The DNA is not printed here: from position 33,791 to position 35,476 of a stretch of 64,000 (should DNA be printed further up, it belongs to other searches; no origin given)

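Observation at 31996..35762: Mid-window four-gene, translationally coupled operon (2-TM protein, TctA/DUF112-like permease, Hanks kinase, HMG-CoA-reductase homologue) with no described counterpart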

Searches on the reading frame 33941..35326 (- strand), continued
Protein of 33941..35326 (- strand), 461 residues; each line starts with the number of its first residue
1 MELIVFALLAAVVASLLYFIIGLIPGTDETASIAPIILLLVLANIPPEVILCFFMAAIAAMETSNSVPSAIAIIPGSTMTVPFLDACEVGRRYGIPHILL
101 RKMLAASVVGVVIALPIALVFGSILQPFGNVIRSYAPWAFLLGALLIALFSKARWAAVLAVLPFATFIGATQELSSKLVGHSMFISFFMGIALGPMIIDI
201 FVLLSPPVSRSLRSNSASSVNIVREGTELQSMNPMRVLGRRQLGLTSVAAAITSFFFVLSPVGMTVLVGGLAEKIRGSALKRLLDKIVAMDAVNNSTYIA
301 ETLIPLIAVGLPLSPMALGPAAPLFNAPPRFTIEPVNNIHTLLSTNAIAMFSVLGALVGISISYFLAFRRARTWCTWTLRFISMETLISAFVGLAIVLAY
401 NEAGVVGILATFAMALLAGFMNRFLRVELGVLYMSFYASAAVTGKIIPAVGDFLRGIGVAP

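Call 45: search_solved_structures(query=L168:5506-7626:+, max_evalue=0.01)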
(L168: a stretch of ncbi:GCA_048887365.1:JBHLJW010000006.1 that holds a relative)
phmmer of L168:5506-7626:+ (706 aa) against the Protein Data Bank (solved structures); distinct sequences matched with E-value up to 0.01: 0.

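Call 47: search_protein_families(library=pfam, proteins=[L168:5506-7626:+, L172:2889-5105:+, L168:8739-10241:+, L170:9177-10556:+, L168:11335-12693:+, L170:3826-4725:-, L170:1156-3792:-], max_evalue=1)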
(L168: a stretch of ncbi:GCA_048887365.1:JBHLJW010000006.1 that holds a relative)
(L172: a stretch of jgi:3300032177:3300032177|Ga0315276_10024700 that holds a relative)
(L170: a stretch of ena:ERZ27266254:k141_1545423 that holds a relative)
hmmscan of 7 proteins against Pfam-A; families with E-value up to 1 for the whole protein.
L168:5506-7626:+ (706 aa): 2 families
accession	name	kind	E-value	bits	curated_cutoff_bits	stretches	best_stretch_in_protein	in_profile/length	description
PF00288.32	GHMP_kinases_N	-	0.0082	16.8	22.3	1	325-357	15-44/87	GHMP kinases N terminal domain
PF00211.25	Guanylate_cyc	-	0.14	12.2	21.9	1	20-181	9-163/183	Adenylate and Guanylate cyclase catalytic domain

L172:2889-5105:+ (738 aa): 1 family
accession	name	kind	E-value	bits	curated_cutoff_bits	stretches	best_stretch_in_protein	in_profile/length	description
PF00288.32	GHMP_kinases_N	-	0.0094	16.6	22.3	1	359-393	25-60/87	GHMP kinases N terminal domain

L168:8739-10241:+ (500 aa): 5 families
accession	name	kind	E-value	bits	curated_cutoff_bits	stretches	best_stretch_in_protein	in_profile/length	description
PF01154.23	HMG_CoA_synt_N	-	1.7e-07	31.7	25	1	9-180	5-170/174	Hydroxymethylglutaryl-coenzyme A synthase N terminal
PF08541.16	ACP_syn_III_C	-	6.7e-05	23.4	26.6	1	234-327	1-89/90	3-Oxoacyl-[acyl-carrier-protein (ACP)] synthase III C terminal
PF08540.16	HMG_CoA_synt_C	-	0.0002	21.6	25.1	1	260-334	128-207/280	Hydroxymethylglutaryl-coenzyme A synthase C terminal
PF00108.29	Thiolase_N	-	0.00027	20.8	26.4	1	69-156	26-112/260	Thiolase, N-terminal domain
PF00109.32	ketoacyl-synt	-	0.017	15.1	20.8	1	125-170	170-215/252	Beta-ketoacyl synthase, N-terminal domain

L170:9177-10556:+ (459 aa): 0 families

L168:11335-12693:+ (453 aa): 13 families
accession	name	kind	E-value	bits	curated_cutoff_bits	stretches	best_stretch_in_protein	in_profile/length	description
PF13175.12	AAA_15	-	0.0002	21.6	32.1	1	194-438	18-274/374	AAA ATPase domain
PF00005.33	ABC_tran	-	0.0061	17.6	25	1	200-257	12-67/137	ABC transporter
PF02463.25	SMC_N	-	0.0066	16.3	40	1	192-228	17-54/220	RecF/RecN/SMC N terminal domain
PF13476.12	AAA_23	-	0.0094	17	27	1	194-453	14-199/201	AAA domain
PF20720.3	nSTAND3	-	0.015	15.5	27.2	1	199-234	17-51/155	Novel STAND NTPase 3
PF13173.12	AAA_14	-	0.02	15.3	27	1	199-277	2-77/129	AAA domain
PF07361.16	Cytochrom_B562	-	0.024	15.7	30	1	336-417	26-98/102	Cytochrome b562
PF00004.35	AAA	-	0.059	14.3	21.2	1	203-279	2-75/131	ATPase family associated with various cellular activities (AAA)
PF13401.12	AAA_22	-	0.081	13.7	27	1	198-222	4-28/130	AAA domain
PF13555.12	AAA_29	-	0.091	13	27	1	195-215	17-38/61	P-loop containing region of AAA domain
PF10046.14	BLOC1_2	-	0.1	13.4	33.4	1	328-395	11-77/96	Biogenesis of lysosome-related organelles complex-1 subunit 2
PF00910.28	RNA_helicase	-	0.12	13.3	21.5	1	203-227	2-26/105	RNA helicase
PF04136.21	COG3_N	-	0.36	11.2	27.9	1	361-418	17-74/147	Conserved oligomeric Golgi complex subunit 3, N-terminal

L170:3826-4725:- (299 aa): 0 families

L170:1156-3792:- (878 aa): 2 families
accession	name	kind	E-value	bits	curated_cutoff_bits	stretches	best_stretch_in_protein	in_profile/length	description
PF02838.20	Glyco_hydro_20b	-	0.00092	20.4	26.1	1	56-157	3-109/124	Glycosyl hydrolase family 20, domain 2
PF00728.28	Glyco_hydro_20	-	0.065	13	22.3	1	182-328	4-177/348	Glycosyl hydrolase family 20, catalytic domain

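Call 55: search_protein_families(library=padloc, proteins=[L168:5506-7626:+, L168:8739-10241:+, L168:10891-11223:+, L168:11335-12693:+], max_evalue=0.01)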
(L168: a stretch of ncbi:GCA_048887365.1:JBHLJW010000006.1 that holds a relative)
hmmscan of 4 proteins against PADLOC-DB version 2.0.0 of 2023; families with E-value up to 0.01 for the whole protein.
L168:5506-7626:+ (706 aa): 0 families

L168:8739-10241:+ (500 aa): 0 families

L168:10891-11223:+ (110 aa): 0 families

L168:11335-12693:+ (453 aa): 13 families
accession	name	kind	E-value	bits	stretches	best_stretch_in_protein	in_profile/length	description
PDLC03859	LmuB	-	5.5e-09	33.8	1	248-439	328-503/611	-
PDLC02208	Ppl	-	8.2e-08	28.8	1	96-217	197-302/894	-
PDLC03862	LmuB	-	1.2e-07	28.5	1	270-396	201-326/643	-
PDLC04135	mad3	-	4.6e-05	21.1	1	192-421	15-234/374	mads_3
PDLC03860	LmuB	-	5.2e-05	20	0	194-233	21-60/565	-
PDLC04213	HEC-02A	-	0.0003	18.4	1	186-230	10-54/337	-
PDLC02979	AriA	-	0.00048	18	1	194-436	18-271/373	-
PDLC04146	HEC-02B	-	0.00048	17.2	1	187-221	10-44/344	-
PDLC00304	PtuA1|PtuA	-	0.00074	16.8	1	200-389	40-228/444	AAA ATPase domain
PDLC00290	PtuA1|PtuA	-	0.0013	16.1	1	194-222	18-46/414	AAA ATPase domain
PDLC00278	PtuA1|PtuA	-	0.003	14.9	0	193-215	17-39/436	AAA ATPase domain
PDLC00514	JetC1|JetC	-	0.0071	12.2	0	311-425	293-410/1117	DUF3584 domain; MukB-like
PDLC04140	mad8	-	0.0094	13.5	0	196-226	23-54/314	mads_8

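Call 60: find_related_loci(query=A1, collection=viral_contigs, flank=6000)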
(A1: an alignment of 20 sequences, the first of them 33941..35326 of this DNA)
Query A1 (461 aa) in viral_contigs; peptide patterns used: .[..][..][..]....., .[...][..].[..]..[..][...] (x = any residue, [..] = any of these).
33 stretches matched a pattern, but none encodes a relative of the query by tblastn (E <= 1e-3).

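Call 62: search_protein_families(library=pfam, proteins=[L010:291-1925:+, L010:3314-4213:+, L010:4575-5897:+, L010:5890-6492:+, L010:8709-9854:+, L063:2267-4180:+, L063:5049-6278:+, L020:2971-4524:+, L020:5708-6355:+, L020:8488-9582:+], max_evalue=0.001)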
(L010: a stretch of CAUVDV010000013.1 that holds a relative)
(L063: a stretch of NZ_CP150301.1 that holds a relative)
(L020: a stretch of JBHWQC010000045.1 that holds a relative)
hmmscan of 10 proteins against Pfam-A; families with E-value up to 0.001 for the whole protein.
L010:291-1925:+ (544 aa): 1 family
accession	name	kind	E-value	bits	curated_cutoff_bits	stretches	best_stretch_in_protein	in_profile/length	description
PF02120.21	Flg_hook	-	1.3e-05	25.4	29.8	1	443-511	5-74/85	Flagellar hook-length control protein FliK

L010:3314-4213:+ (299 aa): 1 family
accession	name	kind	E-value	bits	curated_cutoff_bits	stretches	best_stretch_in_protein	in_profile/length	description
PF02578.20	Cu-oxidase_4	-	1.3e-79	267.5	22.9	1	54-294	2-237/238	Multi-copper polyphenol oxidoreductase laccase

L010:4575-5897:+ (440 aa): 16 families
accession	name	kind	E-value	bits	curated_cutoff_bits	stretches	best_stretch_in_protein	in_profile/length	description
PF01926.29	MMR_HSR1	-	1.7e-58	196.1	21.9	2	6-121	2-113/113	50S ribosome-binding GTPase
PF14714.11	KH_dom-like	-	1e-34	119.1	27.3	1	354-434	1-81/81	KH-domain-like of EngA bacterial GTPase enzymes, C-terminal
PF02421.24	FeoB_N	-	6.8e-29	100.8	27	2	6-160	3-155/156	Ferrous iron transport protein B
PF00009.33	GTP_EFTU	-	3.7e-25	89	26.5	2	251-349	85-187/188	Elongation factor Tu GTP binding domain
PF00350.29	Dynamin_N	-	3.2e-13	50.5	27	0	179-210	1-32/168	Dynamin family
PF03193.22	RsgA_GTPase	-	5.7e-12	46.2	30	1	110-209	51-139/174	RsgA GTPase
PF04548.22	AIG1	-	1.2e-08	35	27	0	179-279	3-103/212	AIG1 family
PF08477.19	Roc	-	5.3e-07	30.3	27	0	179-240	2-72/119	Ras of Complex, Roc, domain of DAPkinase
PF00071.28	Ras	-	6.6e-06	26.2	21.6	0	179-345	2-157/162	Ras family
PF00005.33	ABC_tran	-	1.3e-05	26.3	25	0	179-207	14-42/137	ABC transporter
PF09439.16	SRPRB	-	1.7e-05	24.7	25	0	3-125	3-122/178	Signal recognition particle receptor beta subunit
PF13191.12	AAA_16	-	5.6e-05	24.1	32.6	0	158-198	9-46/167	AAA ATPase domain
PF16897.10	MMR_HSR1_Xtn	-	6.7e-05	23.3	35.2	0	114-161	57-100/106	C-terminal region of MMR_HSR1 domain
PF13401.12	AAA_22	-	0.00044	21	27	0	2-27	4-29/130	AAA domain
PF13238.12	AAA_18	-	0.00051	20.9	29.4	0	179-206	1-30/128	AAA domain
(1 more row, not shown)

L010:5890-6492:+ (200 aa): 1 family
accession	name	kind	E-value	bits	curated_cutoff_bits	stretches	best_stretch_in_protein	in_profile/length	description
PF02660.20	G3P_acyltransf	-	9.9e-52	175.8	24.1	1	11-186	2-164/164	Glycerol-3-phosphate acyltransferase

L010:8709-9854:+ (381 aa): 2 families
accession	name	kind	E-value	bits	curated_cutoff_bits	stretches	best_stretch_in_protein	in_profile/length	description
PF04392.18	ABC_sub_bind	-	5e-87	292.3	25.9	1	84-377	1-290/293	ABC transporter substrate binding protein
PF13458.12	Peripla_BP_6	-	3.2e-08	34.1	31.7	1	105-275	30-186/343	Periplasmic binding protein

L063:2267-4180:+ (637 aa): 1 family
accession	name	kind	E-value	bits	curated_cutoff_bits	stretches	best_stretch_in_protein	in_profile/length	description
PF11775.14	CobT_C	-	1.5e-05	25.2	21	0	432-560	2-148/220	Cobalamin biosynthesis protein CobT VWA domain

L063:5049-6278:+ (409 aa): 4 families
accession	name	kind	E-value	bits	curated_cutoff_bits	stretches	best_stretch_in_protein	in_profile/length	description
PF07690.21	MFS_1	-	2.2e-34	119.4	33.4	1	29-359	5-339/347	Major Facilitator Superfamily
PF12832.13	MFS_1_like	-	1.1e-08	35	25.2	1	175-380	161-369/373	MFS_1 like family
PF13347.12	MFS_2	-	3.2e-07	29.7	27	1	47-336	25-343/427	MFS/sugar transport protein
PF00083.30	Sugar_tr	-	7.4e-05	22.2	22.3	1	203-322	228-335/452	Sugar (and other) transporter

L020:2971-4524:+ (517 aa): 6 families
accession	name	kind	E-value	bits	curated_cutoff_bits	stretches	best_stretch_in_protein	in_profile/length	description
PF00958.27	GMP_synt_C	-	1.6e-42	143.9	27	1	425-516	1-92/92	GMP synthase C terminal domain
PF00117.34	GATase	-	2.9e-37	128.6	22.8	1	14-195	2-189/190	Glutamine amidotransferase class-I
PF02540.23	NAD_synthase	-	6.4e-11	42.3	21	1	217-394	13-177/242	NAD synthase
PF07722.19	Peptidase_C26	-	1.1e-07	32.4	20.5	1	76-178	100-219/219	Peptidase C26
PF03054.22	tRNA_Me_trans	-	0.00032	20.9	20.6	0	223-256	1-33/202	tRNA methyl transferase HUP domain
PF01171.26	ATP_bind_3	-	0.00096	19.4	27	0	224-286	1-67/182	PP-loop family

L020:5708-6355:+ (215 aa): 0 families

L020:8488-9582:+ (364 aa): 1 family
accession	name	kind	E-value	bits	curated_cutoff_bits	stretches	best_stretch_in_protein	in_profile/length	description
PF11187.14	Mbeg1-like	-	6.2e-64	215.9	21.1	1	86-306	2-223/224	Mbeg1-like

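Call 67: search_protein_families(library=ncbifam, proteins=[L169:5077-6165:+, L168:5506-7626:+, L172:2889-5105:+, L168:8739-10241:+, L170:9177-10556:+], max_evalue=0.01)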
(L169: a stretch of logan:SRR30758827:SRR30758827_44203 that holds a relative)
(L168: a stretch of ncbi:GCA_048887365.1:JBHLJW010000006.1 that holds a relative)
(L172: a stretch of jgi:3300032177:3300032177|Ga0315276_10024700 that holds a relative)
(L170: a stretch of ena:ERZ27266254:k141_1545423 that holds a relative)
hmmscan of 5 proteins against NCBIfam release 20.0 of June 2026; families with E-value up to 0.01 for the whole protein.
L169:5077-6165:+ (362 aa): 3 families
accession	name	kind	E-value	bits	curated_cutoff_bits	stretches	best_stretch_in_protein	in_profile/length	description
TIGR00533.1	HMG_CoA_R_NADP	equivalog_domain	1e-99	334.3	441.8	1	25-359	69-400/402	hydroxymethylglutaryl-CoA reductase (NADPH)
TIGR00920.1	2A060605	subfamily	2.2e-86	290.9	778.35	1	27-360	533-868/887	hydroxymethylglutaryl-CoA reductase (NADPH)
TIGR00532.1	HMG_CoA_R_NAD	equivalog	6.3e-05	22.4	259.95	1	96-357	145-391/395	hydroxymethylglutaryl-CoA reductase, degradative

L168:5506-7626:+ (706 aa): 3 families
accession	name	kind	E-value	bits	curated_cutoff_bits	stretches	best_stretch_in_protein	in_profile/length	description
TIGR00549.1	mevalon_kin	equivalog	1.7e-16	60.5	163.05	2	232-407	1-138/276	mevalonate kinase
NF003036.0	PRK03926.1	equivalog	1.2e-09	37.7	403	1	229-354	3-99/302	mevalonate kinase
TIGR01920.1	Shik_kin_archae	equivalog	0.0032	16.9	126.85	1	311-356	43-95/266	shikimate kinase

L172:2889-5105:+ (738 aa): 3 families
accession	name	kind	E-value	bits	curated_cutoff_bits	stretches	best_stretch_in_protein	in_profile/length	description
TIGR00549.1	mevalon_kin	equivalog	5.4e-14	52.3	163.05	1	253-443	1-148/276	mevalonate kinase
NF003036.0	PRK03926.1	equivalog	3.3e-10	39.5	403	1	249-391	2-115/302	mevalonate kinase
NF003006.0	PRK03817.1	equivalog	0.0037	16.3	443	0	308-387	43-123/352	galactokinase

L168:8739-10241:+ (500 aa): 16 families
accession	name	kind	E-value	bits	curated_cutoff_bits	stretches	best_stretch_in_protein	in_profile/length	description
NF003274.0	PRK04262.1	equivalog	7e-68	229.2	244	1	9-364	3-344/347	hydroxymethylglutaryl-CoA synthase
TIGR00748.1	HMG_CoA_syn_Arc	equivalog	1.8e-53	182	353.35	1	9-362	2-341/345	hydroxymethylglutaryl-CoA synthase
TIGR01835.1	HMG-CoA-S_prok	equivalog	5.4e-38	130.8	360.35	1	51-359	34-347/382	hydroxymethylglutaryl-CoA synthase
NF041302.1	HMG_CoAsyn_Halo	equivalog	1.1e-20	74.1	800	1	46-256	33-250/443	hydroxymethylglutaryl-CoA synthase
TIGR01833.1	HMG-CoA-S_euk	equivalog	1.3e-15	57.5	286.2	1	9-256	5-258/457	hydroxymethylglutaryl-CoA synthase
NF006829.0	PRK09352.1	subfamily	4.8e-09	35.6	249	1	53-319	40-312/322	beta-ketoacyl-ACP synthase 3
NF005308.0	PRK06840.1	equivalog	1.2e-07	31.1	315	1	8-138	4-124/339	3-oxoacyl-ACP synthase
NF004720.0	PRK06064.1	subfamily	1.2e-07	30.9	420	1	67-156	23-112/389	thiolase domain-containing protein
TIGR00747.1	fabH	subfamily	1.6e-07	30.7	292.1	1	53-158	38-141/322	beta-ketoacyl-ACP synthase III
NF053570.1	AcCoTHIOL_METTL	equivalog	8.5e-07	28.1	600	1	48-156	3-112/385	acetyl-CoA acetyltransferase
NF006720.0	PRK09258.1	equivalog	2.7e-06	27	285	1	65-157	60-151/338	3-oxoacyl-ACP synthase III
NF005704.0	PRK07516.1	subfamily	0.00042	19.4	412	1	64-157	20-113/389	thiolase domain-containing protein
NF009228.0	PRK12578.1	subfamily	0.0017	17.1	485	1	67-157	24-112/387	thiolase domain-containing protein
NF006102.0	PRK08256.1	subfamily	0.0034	16.5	436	1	50-156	8-109/394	lipid-transfer protein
NF004715.0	PRK06059.1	equivalog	0.0035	16.3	424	1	52-158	9-114/399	lipid-transfer protein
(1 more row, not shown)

L170:9177-10556:+ (459 aa): 0 families

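Call 71: predict_structure(alignment_id=A1)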
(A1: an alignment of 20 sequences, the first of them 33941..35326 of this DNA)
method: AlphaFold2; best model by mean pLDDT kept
length: 461 residues; sequences in the alignment: 20
mean_pLDDT: 84.6   pTM: 0.84
mean pLDDT of the five models: 84.6, 83.4, 81.1, 80.8, 78.6
residues with pLDDT >= 90: 121; 70-90: 313; 50-70: 27; < 50: 0
segments of 3 or more residues with pLDDT < 50: none
pLDDT, mean of each block of 10 residues (from residue 1): 93 92 72 86 92 93 78 73 84 88 92 93 89 85 87 85 89 80 82 85 78 65 68 86 92 86 84 84 91 90 89 74 80 83 92 94 87 80 74 83 85 91 87 87 83 81 59
secondary structure, 60 per line:
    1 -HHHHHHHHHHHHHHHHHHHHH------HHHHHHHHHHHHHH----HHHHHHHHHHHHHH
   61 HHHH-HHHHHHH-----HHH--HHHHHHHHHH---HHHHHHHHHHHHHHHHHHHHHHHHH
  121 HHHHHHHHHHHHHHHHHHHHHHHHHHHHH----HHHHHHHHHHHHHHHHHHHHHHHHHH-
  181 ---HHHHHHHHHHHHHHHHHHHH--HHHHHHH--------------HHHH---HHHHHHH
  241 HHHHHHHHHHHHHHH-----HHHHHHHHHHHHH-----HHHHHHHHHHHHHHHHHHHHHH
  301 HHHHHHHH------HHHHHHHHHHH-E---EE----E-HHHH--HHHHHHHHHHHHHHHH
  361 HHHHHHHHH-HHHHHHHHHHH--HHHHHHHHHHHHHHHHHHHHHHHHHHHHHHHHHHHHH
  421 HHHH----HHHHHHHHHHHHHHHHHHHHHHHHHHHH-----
elements in order: H2-22 H29-42 H47-64 H66-72 H83-92 H96-149 H154-179 H184-203 H206-212 H227-230 H234-255 H261-273 H279-308 H315-325 H339-342 H345-369 H371-381 H384-424 H429-456

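Call 78: fold_search(model_id=the predicted structure, library=pdb)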
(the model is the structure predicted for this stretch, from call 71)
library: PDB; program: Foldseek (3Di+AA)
matches with E <= 10: 396; with E <= 0.001: 0
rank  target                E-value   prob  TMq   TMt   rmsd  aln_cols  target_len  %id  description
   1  8b70_A                3.6e-02  0.18  0.13  0.11  23.6       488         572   14  KimA from B. subtilis with nucleotide second-messenger c-di-AMP bound (released 2023-01-18)
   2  5a1s_B                4.1e-02  0.63  0.22  0.23  20.6       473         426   14  Crystal structure of the sodium-dependent citrate symporter SeCitS form Salmonella enterica. (released 2016-02-17)
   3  4us4                  5.2e-02  0.23  0.16  0.17  25.3       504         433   16  Crystal Structure of the Bacterial NSS Member MhsT in an Occluded Inward-Facing State (lipidic cubic phase form) (released 2014-09-24)
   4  8x1t_B                7.1e-02  0.21  0.16  0.12  23.6       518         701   12  Cryo-EM structure of human DRA (SLC26A3) bound with sulfate (released 2025-05-14)
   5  7v73                  9.5e-02  0.28  0.20  0.16  23.4       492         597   12  Thermostabilized human prestin in complex with chloride (released 2022-08-31)
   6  7x1i_A                1.0e-01  0.23  0.20  0.15  23.6       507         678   11  Cryo-EM structure of human BTR1 in the outward-facing state. (released 2023-11-01)
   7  9bfk                  1.0e-01  0.15  0.14  0.13  24.3       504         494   14  Cryo-EM structure of human CHT1 in the ML352 bound state (released 2024-11-06)
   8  8b37_A                1.0e-01  0.14  0.15  0.11  29.0       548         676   12  Crystal structure of Pyrobaculum aerophilum potassium-independent proton pumping membrane integral pyrophosphatase in  (released 2024-01-17)
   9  7xuj_A                1.1e-01  0.18  0.17  0.13  23.7       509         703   14  Human SLC26A3 in complex with UK5099 (released 2023-05-24)
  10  9i61_A                1.2e-01  0.12  0.14  0.13  26.1       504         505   12  Transient activated state of BetP in complex with betaine (released 2026-02-18)
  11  4kjs_B                1.3e-01  0.16  0.14  0.17  21.6       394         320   18  Structure of native YfkE (released 2013-06-26)
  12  4k1c_A                1.6e-01  0.12  0.12  0.14  21.7       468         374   15  VCX1 Calcium/Proton Exchanger (released 2013-05-08)
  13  9hko_B                2.1e-01  0.11  0.14  0.13  26.3       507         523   13  Downregulated closed state of BetP in complex with betaine (released 2025-12-17)
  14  9bfi                  2.4e-01  0.11  0.14  0.13  24.1       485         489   14  Cryo-EM structure of human CHT1 in the apo inward-open state (released 2024-11-06)
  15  4us3                  2.4e-01  0.10  0.15  0.15  25.3       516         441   16  Crystal Structure of the bacterial NSS member MhsT in an Occluded Inward-Facing State (released 2014-09-24)
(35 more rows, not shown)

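Call 79: search_dna_similar(query=window:33941-35326:-, collection=plasmids, mode=protein, max_rows=15)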
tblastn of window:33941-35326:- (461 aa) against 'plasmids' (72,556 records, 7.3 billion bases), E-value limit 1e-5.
Records with a match: 6; places in all: 6; records where one place covers at least 80% of the query: 6.
Best place of each record, by identity: <60% 6.
By first word of the organism name: Burkholderia 2; Roseomonas 2; Rhizobium 1; Lichenicola 1.
By predicted mobility (MOB-suite, as given by PLSDB): non-mobilizable 5; conjugative 1.
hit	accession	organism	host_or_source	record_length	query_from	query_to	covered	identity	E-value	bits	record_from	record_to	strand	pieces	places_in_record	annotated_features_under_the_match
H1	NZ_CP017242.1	Rhizobium etli 8C-3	Phaseolus vulgaris,cell culture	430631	21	439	91%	41.7%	4e-81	281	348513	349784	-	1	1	tripartite tricarboxylate transporter permease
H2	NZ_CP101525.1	Burkholderia arboris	mixed culture,soil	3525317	21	437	90%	41.1%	7e-79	274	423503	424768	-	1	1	none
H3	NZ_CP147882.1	Roseomonas mucosa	cell culture,Styx glacier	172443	21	439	91%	40.5%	8e-77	268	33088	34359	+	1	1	tripartite tricarboxylate transporter permease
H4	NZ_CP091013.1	Burkholderia cenocepacia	-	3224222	21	437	90%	40.7%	5e-80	278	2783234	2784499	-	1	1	none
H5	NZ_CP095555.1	Roseomonas gilardii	single cell,blood and other clinical ...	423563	21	439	91%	40.2%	1e-78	273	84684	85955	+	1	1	tripartite tricarboxylate transporter permease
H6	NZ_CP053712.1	Lichenicola cladoniae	Cladonia borealis,cell culture,lichen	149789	21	437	90%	39.6%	1e-70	250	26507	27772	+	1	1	tripartite tricarboxylate transporter permease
